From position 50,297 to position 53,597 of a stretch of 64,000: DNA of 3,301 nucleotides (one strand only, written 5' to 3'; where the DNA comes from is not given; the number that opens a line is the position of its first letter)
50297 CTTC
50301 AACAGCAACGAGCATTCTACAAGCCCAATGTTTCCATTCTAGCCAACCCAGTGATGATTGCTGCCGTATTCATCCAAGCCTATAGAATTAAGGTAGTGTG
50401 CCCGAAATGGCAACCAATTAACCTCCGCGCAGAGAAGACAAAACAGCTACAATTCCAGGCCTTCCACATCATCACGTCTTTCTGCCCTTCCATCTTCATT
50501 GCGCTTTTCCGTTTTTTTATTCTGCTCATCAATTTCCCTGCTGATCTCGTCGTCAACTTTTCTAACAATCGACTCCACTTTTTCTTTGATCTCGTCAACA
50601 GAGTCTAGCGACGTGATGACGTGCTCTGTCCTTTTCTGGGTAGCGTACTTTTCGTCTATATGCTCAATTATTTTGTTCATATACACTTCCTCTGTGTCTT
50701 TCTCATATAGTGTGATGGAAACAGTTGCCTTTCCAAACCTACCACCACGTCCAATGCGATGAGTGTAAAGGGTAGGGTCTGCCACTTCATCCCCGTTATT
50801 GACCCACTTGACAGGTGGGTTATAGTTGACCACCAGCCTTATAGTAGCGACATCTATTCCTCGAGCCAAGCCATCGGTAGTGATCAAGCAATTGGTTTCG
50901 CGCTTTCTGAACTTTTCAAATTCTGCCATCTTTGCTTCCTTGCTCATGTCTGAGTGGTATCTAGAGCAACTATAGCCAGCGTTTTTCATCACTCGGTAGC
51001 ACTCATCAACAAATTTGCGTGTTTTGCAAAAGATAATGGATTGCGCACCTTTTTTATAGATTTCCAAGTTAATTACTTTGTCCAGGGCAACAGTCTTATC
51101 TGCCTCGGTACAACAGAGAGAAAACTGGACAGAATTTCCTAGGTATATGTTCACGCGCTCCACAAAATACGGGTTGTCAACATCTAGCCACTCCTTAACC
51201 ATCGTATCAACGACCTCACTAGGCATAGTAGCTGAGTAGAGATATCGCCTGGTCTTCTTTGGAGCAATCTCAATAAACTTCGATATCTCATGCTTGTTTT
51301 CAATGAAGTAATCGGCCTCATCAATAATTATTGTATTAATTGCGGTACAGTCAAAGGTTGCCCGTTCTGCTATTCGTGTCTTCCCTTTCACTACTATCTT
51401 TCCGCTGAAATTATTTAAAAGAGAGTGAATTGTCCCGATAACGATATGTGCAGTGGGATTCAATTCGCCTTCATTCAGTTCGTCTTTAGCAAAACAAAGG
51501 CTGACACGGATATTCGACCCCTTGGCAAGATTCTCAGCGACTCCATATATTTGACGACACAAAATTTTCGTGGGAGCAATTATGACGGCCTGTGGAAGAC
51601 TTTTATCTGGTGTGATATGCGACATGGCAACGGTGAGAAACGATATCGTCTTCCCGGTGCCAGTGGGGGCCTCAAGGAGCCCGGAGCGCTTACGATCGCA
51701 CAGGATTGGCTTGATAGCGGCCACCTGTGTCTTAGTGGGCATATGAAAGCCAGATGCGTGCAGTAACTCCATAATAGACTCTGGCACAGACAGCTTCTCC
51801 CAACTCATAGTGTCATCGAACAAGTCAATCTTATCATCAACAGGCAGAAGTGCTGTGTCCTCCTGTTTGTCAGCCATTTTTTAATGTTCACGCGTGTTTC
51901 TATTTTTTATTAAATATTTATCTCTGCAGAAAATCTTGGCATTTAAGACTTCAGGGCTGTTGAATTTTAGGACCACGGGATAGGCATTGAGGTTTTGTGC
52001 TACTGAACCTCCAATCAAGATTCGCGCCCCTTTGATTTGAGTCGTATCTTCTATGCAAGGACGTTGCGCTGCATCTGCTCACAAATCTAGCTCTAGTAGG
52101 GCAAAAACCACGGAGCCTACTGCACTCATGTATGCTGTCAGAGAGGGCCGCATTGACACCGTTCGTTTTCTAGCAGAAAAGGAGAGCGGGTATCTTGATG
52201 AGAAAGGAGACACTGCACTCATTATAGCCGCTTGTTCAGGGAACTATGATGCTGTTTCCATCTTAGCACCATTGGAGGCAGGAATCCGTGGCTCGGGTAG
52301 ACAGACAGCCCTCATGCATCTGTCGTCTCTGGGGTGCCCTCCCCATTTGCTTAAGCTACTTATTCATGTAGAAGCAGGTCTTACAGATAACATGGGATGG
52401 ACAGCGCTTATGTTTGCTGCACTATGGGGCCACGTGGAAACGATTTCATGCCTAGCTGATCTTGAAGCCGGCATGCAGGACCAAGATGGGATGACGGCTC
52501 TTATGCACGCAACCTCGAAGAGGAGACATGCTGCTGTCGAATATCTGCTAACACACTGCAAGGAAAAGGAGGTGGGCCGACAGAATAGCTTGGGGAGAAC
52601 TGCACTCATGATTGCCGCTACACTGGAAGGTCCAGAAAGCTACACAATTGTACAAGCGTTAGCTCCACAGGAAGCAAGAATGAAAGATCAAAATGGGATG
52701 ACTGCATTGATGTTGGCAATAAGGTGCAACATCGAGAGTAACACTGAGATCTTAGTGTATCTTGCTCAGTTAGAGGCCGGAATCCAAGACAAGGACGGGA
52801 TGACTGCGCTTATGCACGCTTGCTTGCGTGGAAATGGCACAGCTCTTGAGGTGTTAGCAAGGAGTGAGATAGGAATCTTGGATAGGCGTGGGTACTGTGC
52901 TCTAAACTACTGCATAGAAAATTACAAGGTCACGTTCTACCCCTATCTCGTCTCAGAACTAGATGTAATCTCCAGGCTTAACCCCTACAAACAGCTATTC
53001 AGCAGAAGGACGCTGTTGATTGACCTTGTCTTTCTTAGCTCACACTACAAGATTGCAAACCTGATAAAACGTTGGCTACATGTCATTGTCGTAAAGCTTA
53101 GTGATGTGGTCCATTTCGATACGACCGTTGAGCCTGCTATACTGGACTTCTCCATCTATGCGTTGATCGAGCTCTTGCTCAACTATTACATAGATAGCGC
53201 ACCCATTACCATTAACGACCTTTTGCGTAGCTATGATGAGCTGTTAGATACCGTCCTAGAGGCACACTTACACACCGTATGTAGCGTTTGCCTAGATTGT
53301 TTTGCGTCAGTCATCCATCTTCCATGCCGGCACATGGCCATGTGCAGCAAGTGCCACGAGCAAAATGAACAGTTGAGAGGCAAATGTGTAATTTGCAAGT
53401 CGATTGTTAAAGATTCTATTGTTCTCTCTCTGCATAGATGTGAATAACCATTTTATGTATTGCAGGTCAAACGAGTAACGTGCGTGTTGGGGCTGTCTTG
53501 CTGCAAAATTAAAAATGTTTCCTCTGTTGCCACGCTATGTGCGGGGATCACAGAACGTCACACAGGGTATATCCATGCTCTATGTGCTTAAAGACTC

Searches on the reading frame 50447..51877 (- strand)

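Call 31: search_protein_families(library=pfam, max_evalue=0.01, proteins=[window:50447-51877:-])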
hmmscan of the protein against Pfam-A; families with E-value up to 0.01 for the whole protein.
window:50447-51877:- (476 aa): 6 families
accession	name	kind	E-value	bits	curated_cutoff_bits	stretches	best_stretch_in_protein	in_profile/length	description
PF00270.35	DEAD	-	8.6e-32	110.6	26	1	48-223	1-165/167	DEAD/DEAH box helicase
PF00271.37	Helicase_C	-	4.7e-25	88.4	23.5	1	267-382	8-110/110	Helicase conserved C-terminal domain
PF04851.21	ResIII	-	3.6e-12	46.9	22.5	1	48-194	5-140/164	Type III restriction enzyme, res subunit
PF00176.29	SNF2-rel_dom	-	1.5e-05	24.7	24.9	1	62-217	16-162/290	SNF2-related domain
PF13604.12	AAA_30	-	0.00095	19.4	27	1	49-190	4-99/191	AAA domain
PF13401.12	AAA_22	-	0.0087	16.8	27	0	62-196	4-98/130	AAA domain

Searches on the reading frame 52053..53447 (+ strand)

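Call 31: search_protein_families(library=pfam, max_evalue=0.01, proteins=[window:52053-53447:+])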
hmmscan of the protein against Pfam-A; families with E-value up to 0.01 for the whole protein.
window:52053-53447:+ (464 aa): 7 families
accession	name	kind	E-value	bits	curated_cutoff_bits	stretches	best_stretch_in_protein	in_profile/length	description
PF12796.13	Ank_2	-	2.4e-47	159.8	27.3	4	88-174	2-86/90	Ankyrin repeats (3 copies)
PF13637.12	Ank_4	-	1.4e-24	86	22.7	3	25-71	1-49/50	Ankyrin repeats (many copies)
PF00023.36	Ank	-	2e-23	81.6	21.1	0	115-134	2-21/33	Ankyrin repeat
PF13606.12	Ank_3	-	1e-19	68.7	22.3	0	145-168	1-24/30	Ankyrin repeat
PF13857.12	Ank_5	-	4.1e-19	68.9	27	1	241-286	8-55/56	Ankyrin repeats (many copies)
PF13920.12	zf-C3HC4_3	-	1.8e-07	31.3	27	1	408-454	3-48/49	Zinc finger, C3HC4 type (RING finger)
PF00641.23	Zn_ribbon_RanBP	-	0.0012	18.5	27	1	431-450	7-26/30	Zn-finger in Ran binding protein and others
